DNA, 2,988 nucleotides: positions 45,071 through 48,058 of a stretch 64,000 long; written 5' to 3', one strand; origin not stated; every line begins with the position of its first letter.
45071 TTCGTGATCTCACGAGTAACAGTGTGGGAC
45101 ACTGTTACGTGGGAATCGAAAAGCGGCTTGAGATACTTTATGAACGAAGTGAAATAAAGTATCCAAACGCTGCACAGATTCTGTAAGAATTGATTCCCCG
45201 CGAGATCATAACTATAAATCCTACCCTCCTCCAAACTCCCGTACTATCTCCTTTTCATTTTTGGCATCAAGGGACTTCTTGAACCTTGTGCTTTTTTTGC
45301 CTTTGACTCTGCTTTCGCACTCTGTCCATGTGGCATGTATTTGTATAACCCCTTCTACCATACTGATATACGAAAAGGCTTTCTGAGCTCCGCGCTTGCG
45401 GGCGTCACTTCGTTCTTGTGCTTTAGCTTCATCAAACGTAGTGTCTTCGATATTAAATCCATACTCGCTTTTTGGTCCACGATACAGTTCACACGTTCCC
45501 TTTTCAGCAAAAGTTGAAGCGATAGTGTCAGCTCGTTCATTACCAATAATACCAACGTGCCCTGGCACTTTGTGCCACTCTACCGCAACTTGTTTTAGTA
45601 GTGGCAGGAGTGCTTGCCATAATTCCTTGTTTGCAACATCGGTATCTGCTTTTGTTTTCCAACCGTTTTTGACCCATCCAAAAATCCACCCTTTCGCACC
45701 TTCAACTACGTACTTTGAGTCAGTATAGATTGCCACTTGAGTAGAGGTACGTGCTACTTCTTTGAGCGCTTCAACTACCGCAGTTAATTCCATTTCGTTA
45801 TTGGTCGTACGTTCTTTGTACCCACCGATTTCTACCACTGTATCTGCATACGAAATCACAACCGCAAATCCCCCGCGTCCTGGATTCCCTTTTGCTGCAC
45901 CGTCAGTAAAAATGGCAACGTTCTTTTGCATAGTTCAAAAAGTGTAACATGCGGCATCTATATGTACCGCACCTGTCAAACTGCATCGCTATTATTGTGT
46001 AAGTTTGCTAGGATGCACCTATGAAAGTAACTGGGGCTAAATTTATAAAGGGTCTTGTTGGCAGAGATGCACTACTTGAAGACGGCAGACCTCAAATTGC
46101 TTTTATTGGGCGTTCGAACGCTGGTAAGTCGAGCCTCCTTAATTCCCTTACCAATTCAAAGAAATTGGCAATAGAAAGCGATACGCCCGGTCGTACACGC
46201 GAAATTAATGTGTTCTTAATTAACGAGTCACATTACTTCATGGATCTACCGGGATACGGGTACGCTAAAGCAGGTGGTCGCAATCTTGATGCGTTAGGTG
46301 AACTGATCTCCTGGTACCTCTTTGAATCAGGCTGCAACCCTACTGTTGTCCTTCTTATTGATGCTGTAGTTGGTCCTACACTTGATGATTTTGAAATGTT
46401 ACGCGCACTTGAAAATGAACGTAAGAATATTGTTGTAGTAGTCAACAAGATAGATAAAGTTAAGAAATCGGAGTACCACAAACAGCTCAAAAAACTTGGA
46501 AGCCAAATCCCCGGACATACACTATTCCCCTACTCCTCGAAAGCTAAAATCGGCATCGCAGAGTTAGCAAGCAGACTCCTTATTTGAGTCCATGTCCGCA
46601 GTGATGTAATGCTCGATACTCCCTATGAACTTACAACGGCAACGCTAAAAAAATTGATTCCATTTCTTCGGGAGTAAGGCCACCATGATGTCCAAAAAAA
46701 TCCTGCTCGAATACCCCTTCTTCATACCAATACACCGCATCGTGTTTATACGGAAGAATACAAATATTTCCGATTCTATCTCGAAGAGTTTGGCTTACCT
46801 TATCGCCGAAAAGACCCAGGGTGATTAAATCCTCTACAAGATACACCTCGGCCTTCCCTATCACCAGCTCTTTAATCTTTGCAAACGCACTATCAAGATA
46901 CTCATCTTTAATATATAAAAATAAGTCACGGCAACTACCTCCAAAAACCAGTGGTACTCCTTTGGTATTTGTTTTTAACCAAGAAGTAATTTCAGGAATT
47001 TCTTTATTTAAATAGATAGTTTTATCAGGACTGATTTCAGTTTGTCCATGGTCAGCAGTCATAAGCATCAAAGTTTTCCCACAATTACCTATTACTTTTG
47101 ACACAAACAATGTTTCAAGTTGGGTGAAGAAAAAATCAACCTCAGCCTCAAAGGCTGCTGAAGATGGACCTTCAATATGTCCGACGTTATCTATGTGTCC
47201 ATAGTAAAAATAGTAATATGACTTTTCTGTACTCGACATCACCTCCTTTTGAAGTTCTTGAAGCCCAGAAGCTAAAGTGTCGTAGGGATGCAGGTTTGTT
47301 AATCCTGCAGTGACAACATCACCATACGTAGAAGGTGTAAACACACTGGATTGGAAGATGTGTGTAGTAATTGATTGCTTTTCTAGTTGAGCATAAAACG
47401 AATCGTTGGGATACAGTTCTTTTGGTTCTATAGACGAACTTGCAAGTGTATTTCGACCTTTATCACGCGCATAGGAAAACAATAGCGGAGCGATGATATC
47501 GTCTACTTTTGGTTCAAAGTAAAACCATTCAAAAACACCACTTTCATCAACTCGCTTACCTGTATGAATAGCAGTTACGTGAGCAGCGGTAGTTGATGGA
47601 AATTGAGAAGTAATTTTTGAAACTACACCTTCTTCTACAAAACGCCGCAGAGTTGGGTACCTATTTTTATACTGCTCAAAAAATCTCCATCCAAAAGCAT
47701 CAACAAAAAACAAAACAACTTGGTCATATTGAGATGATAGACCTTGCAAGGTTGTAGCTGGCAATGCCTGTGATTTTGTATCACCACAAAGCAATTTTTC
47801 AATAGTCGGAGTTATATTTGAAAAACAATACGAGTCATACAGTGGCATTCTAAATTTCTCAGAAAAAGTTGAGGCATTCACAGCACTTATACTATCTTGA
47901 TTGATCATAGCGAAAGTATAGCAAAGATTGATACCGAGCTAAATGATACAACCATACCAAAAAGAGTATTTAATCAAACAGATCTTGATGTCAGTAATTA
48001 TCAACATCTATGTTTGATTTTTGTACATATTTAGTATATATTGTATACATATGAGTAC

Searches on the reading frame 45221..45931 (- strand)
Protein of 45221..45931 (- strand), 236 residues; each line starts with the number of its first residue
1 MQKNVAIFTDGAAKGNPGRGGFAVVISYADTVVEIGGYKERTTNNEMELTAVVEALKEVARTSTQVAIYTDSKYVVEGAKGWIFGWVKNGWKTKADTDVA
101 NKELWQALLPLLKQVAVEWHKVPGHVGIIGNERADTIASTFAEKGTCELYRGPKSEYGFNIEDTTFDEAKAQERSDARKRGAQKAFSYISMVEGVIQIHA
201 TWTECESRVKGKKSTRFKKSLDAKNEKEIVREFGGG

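Call 62: search_protein_families(library=pfam, proteins=[window:45221-45931:-], max_evalue=0.001)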
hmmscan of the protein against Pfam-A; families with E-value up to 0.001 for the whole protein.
window:45221-45931:- (236 aa): 2 families
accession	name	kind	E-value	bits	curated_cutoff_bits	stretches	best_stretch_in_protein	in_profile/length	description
PF00075.30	RNase_H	-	4.9e-41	140.6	25.8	1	3-140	2-138/141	RNase H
PF13456.12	RVT_3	-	0.00028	21.2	21.6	1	9-79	2-76/123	Reverse transcriptase-like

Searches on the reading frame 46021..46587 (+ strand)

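Call 62: search_protein_families(library=pfam, proteins=[window:46021-46587:+], max_evalue=0.001)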
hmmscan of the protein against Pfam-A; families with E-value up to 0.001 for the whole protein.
window:46021-46587:+ (188 aa): 6 families
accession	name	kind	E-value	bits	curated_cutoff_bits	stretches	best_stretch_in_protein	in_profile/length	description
PF01926.29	MMR_HSR1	-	1.6e-18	67.3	21.9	1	25-143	1-113/113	50S ribosome-binding GTPase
PF02421.24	FeoB_N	-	4.8e-11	42.9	27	1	25-184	2-154/156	Ferrous iron transport protein B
PF03193.22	RsgA_GTPase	-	1.6e-10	41.5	30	1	25-78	108-167/174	RsgA GTPase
PF00009.33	GTP_EFTU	-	1.4e-09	38.3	26.5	1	109-182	96-178/188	Elongation factor Tu GTP binding domain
PF00350.29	Dynamin_N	-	8.4e-06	26.3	27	0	26-52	1-27/168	Dynamin family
PF10662.15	PduV-EutP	-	0.00025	21.3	21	0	134-186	89-141/143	Ethanolamine utilisation - propanediol utilisation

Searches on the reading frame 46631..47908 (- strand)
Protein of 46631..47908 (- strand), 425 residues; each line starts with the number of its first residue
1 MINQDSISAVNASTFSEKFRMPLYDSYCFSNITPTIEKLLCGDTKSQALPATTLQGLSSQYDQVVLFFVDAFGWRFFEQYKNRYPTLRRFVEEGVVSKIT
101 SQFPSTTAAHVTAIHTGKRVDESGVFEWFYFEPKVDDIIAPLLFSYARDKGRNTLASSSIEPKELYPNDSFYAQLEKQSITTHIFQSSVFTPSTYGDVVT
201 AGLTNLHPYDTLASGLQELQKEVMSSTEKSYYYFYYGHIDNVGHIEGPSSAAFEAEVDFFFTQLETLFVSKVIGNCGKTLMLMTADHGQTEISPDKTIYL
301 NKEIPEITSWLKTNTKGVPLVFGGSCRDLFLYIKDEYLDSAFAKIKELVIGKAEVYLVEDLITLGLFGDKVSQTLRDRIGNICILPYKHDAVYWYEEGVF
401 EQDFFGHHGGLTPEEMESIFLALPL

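Call 62: search_protein_families(library=pfam, proteins=[window:46631-47908:-], max_evalue=0.001)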
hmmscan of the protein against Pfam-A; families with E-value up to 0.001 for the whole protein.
window:46631-47908:- (425 aa): 1 family
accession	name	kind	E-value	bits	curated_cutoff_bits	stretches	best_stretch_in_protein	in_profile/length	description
PF01663.27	Phosphodiest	-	9.8e-23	81.7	23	1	64-409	1-340/342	Type I phosphodiesterase / nucleotide pyrophosphatase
